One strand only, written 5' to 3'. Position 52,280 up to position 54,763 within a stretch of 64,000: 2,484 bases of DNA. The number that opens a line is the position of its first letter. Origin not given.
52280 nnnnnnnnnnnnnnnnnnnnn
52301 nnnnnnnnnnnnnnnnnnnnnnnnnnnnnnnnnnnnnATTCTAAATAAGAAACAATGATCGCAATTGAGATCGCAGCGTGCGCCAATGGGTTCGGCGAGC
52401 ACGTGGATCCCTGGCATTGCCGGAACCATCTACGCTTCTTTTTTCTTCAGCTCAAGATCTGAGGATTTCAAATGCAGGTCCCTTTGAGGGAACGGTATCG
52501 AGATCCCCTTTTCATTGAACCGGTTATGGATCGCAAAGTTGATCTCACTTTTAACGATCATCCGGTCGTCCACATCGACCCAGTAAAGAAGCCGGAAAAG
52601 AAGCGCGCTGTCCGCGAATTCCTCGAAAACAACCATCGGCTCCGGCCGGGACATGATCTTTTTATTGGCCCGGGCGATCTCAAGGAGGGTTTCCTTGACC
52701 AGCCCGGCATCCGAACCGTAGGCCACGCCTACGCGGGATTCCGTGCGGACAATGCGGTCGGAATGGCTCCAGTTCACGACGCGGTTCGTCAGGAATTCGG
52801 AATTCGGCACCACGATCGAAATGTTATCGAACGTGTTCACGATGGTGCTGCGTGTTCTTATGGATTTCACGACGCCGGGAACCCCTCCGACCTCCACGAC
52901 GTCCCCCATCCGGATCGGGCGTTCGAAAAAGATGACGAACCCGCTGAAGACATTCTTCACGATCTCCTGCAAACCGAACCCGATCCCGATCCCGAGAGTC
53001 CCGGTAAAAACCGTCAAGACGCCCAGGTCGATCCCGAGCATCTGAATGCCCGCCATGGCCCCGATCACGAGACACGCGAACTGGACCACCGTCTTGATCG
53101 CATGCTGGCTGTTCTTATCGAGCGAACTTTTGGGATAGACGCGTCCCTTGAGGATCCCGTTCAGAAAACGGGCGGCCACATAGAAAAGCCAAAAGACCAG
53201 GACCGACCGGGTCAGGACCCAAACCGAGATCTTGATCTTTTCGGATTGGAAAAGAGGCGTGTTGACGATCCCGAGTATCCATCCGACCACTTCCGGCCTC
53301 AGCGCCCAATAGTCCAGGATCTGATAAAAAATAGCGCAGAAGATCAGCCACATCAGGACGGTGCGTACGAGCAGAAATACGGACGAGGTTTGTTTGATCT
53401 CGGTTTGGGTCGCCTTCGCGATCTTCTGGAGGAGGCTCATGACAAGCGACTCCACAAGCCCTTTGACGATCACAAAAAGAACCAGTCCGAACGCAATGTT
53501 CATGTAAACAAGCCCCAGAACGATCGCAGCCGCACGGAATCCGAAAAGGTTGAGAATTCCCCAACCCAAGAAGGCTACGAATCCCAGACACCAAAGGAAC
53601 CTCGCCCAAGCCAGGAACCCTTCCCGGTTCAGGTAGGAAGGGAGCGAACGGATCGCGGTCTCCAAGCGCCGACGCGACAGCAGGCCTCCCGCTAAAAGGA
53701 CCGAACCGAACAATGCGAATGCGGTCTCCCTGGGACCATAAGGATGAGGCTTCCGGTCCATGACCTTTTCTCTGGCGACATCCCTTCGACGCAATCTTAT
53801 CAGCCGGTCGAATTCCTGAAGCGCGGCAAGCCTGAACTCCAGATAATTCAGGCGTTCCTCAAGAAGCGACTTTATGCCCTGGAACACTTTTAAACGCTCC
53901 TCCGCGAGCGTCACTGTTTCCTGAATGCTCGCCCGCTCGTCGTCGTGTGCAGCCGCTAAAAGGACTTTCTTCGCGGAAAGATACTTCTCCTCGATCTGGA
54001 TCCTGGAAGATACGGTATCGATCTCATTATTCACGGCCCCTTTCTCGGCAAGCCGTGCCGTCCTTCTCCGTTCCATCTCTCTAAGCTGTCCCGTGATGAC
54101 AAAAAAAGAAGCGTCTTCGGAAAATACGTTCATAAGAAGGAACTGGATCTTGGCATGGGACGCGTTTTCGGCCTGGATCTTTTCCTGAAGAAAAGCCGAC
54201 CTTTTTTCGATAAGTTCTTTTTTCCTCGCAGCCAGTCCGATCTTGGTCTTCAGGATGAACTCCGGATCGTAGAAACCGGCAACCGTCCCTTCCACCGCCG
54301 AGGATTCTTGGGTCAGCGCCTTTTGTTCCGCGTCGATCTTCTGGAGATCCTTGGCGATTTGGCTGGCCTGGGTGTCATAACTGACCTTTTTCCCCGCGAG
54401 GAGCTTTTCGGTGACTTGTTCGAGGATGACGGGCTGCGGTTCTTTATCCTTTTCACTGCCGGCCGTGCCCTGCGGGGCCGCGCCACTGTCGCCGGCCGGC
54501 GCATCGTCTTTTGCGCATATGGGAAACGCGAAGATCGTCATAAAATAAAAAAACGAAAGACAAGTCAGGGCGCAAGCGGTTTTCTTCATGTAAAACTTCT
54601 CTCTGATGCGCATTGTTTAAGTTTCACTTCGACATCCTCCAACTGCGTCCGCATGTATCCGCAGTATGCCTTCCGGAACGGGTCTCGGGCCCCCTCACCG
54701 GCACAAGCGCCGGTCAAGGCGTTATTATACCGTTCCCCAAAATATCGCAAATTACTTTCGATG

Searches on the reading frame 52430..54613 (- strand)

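Call 49: search_protein_families(library=pfam, proteins=[window:52430-54613:-], max_evalue=0.0001)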
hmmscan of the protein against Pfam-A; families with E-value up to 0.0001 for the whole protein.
window:52430-54613:- (727 aa): 2 families
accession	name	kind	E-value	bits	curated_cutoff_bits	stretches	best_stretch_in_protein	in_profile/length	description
PF00924.24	MS_channel_2nd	-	2.3e-21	76.1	20.2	1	551-617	2-68/68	Mechanosensitive ion channel, beta-domain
PF21082.3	MS_channel_3rd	-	9.5e-19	68.1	21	1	627-706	4-88/88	Mechanosensitive ion channel MscS, C-terminal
